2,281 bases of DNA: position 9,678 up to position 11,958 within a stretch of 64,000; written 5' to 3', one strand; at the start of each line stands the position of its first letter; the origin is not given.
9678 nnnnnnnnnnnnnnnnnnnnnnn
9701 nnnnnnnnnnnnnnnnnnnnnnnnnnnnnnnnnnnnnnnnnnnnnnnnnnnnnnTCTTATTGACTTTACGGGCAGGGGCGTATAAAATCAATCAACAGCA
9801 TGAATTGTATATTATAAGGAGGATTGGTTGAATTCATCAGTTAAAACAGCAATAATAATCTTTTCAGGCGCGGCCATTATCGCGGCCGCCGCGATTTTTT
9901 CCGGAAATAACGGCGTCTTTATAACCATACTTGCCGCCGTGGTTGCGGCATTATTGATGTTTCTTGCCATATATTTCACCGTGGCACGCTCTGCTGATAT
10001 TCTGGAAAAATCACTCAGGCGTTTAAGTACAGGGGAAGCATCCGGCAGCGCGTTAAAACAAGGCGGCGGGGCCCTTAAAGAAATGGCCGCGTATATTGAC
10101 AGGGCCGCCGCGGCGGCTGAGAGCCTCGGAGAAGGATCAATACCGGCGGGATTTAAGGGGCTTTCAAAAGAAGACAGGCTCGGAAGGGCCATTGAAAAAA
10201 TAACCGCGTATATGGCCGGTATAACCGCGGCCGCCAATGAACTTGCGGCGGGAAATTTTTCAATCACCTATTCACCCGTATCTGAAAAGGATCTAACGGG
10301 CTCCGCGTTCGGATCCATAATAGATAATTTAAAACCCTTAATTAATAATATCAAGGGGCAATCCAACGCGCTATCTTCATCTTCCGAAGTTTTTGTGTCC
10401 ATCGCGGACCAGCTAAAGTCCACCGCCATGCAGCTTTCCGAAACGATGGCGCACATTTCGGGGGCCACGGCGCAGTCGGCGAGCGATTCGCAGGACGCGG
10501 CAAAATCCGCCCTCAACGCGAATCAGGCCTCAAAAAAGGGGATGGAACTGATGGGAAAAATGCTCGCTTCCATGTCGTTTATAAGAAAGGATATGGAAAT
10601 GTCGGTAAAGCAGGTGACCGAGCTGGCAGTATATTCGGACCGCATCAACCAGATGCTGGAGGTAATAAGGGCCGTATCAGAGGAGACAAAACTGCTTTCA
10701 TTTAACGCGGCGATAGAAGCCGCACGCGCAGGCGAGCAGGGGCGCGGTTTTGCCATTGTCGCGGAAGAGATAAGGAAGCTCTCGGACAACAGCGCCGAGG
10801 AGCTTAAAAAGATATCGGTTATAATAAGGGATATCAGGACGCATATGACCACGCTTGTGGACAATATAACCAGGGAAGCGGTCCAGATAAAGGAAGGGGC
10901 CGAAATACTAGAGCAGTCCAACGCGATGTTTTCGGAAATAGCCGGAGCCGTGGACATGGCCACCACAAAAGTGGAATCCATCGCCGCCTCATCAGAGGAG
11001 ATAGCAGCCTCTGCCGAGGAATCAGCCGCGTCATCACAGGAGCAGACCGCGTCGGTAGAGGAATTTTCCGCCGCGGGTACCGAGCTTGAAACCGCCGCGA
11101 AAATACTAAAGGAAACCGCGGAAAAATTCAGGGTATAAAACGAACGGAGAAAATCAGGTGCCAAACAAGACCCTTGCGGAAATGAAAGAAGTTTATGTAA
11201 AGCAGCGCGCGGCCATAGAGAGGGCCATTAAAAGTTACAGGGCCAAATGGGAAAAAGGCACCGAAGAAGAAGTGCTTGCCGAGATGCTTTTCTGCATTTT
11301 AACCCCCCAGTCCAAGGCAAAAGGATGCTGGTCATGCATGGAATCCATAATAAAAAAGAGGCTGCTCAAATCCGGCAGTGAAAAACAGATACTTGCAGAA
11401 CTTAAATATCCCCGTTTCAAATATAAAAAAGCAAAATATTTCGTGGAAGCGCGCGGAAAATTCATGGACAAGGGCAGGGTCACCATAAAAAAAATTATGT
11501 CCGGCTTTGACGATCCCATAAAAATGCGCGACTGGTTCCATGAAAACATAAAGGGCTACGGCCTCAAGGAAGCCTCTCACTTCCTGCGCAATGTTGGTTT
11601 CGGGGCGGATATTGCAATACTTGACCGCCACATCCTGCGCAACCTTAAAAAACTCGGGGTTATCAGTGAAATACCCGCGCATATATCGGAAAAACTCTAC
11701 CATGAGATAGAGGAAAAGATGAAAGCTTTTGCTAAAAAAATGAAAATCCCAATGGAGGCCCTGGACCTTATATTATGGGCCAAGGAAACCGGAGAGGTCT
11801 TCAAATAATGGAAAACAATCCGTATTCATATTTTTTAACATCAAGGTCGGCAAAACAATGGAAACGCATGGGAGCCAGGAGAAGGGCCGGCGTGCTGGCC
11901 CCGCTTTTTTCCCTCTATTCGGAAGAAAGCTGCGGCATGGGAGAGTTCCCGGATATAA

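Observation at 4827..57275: Three paralogous secreted proteins share a Thr/Pro-repeat linker plus an FPNPF/YPDPY C-terminal domain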

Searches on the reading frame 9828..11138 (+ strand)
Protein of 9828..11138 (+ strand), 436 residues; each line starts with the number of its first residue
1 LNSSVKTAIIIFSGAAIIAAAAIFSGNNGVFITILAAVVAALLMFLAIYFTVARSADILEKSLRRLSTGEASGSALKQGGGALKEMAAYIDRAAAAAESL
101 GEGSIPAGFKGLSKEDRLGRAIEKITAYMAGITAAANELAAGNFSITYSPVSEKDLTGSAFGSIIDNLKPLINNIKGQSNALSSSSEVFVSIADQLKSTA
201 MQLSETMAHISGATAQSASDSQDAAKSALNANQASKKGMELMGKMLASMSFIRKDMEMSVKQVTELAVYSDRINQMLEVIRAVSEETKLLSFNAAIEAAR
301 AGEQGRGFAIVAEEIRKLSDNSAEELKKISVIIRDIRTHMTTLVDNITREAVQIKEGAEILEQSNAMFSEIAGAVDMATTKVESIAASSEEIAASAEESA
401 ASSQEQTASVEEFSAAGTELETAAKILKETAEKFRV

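Call 11: search_protein_families(library=pfam, proteins=[window:9828-11138:+], max_evalue=0.001)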
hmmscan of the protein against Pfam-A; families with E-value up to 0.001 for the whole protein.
window:9828-11138:+ (436 aa): 1 family
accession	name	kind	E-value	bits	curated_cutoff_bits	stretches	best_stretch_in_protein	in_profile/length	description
PF00015.26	MCPsignal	-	1.8e-34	119.5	34.6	1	228-406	4-168/172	Methyl-accepting chemotaxis protein (MCP) signalling domain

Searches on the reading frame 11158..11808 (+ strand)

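Call 11: search_protein_families(library=pfam, proteins=[window:11158-11808:+], max_evalue=0.001)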
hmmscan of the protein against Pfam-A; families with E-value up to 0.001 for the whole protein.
window:11158-11808:+ (216 aa): 1 family
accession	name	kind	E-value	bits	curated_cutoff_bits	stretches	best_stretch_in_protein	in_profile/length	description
PF22175.2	Ogg-HhH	-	1.1e-54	185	27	1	20-197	1-173/173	8-oxoguanine DNA glycosylase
